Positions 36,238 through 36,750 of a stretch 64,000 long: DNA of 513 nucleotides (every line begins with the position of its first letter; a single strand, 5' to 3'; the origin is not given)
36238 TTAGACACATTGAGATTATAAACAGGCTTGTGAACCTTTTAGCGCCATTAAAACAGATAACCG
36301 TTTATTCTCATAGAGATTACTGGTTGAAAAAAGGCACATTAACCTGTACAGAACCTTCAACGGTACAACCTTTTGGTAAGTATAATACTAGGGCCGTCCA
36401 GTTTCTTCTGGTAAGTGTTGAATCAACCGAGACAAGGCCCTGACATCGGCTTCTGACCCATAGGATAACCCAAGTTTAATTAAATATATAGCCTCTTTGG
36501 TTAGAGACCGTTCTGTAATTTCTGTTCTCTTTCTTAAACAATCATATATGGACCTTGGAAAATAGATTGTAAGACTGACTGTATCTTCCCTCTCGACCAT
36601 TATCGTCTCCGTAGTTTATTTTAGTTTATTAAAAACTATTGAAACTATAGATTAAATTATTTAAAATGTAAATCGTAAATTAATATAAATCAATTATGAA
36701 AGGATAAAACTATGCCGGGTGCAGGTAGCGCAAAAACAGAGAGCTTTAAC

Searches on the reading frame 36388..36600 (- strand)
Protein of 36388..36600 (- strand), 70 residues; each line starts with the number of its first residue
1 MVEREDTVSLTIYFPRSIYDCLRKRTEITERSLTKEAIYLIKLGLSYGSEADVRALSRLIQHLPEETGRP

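Call 75: search_protein_families(library=pfam, proteins=[window:36388-36600:-], max_evalue=0.01)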
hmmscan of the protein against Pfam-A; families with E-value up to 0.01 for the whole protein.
window:36388-36600:- (70 aa): 0 families

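Call 77: search_solved_structures(query=A4, max_evalue=10, show_alignments=2)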
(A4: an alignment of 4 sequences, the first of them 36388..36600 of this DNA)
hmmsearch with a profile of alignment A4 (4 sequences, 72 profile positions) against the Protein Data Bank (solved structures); distinct sequences matched with E-value up to 10: 14.
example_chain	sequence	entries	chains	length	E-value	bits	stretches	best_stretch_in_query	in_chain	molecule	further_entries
1mnt_A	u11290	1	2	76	0.012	18.6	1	12-49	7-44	MNT REPRESSOR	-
3qoq_A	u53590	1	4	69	0.05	16.6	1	9-46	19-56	Alginate and motility regulator Z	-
6t3t_B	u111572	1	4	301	0.057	16.4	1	22-52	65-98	4-hydroxy-tetrahydrodipicolinate synthase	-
6egc_A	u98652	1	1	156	0.36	13.9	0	45-71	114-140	SC_2L4HC2_23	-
1myk_A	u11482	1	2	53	0.51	13.4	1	10-40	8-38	ARC REPRESSOR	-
7ebl_A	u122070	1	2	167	0.58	13.2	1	8-31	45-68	STING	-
1u9p_A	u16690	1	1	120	0.6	13.2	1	12-39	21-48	pArc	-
6vbf_A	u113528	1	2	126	0.68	13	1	41-67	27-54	Two-component regulatory system response regulator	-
1arq_A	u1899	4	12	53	0.7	12.9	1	11-40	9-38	ARC REPRESSOR | PROTEIN (GENE-REGULATING PROTEIN ARC) | PROTEIN (ARC REPRESSOR)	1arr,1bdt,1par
5e3j_A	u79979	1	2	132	0.71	12.9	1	41-67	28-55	Response regulator RstA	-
5hm6_A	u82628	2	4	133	0.71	12.9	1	41-67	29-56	BfmR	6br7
8c5y_C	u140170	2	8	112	0.78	12.8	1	26-60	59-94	RPA14 subunit of the hetero-oligomeric complex involved in homologous recombination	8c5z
8aaj_C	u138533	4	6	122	0.87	12.6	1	26-60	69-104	RPA14 subunit of the hetero-oligomeric complex involved in homologous recombination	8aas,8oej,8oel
1baz_A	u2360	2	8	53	1.4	12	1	12-40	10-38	ARC REPRESSOR | PROTEIN (ARC FV10 REPRESSOR)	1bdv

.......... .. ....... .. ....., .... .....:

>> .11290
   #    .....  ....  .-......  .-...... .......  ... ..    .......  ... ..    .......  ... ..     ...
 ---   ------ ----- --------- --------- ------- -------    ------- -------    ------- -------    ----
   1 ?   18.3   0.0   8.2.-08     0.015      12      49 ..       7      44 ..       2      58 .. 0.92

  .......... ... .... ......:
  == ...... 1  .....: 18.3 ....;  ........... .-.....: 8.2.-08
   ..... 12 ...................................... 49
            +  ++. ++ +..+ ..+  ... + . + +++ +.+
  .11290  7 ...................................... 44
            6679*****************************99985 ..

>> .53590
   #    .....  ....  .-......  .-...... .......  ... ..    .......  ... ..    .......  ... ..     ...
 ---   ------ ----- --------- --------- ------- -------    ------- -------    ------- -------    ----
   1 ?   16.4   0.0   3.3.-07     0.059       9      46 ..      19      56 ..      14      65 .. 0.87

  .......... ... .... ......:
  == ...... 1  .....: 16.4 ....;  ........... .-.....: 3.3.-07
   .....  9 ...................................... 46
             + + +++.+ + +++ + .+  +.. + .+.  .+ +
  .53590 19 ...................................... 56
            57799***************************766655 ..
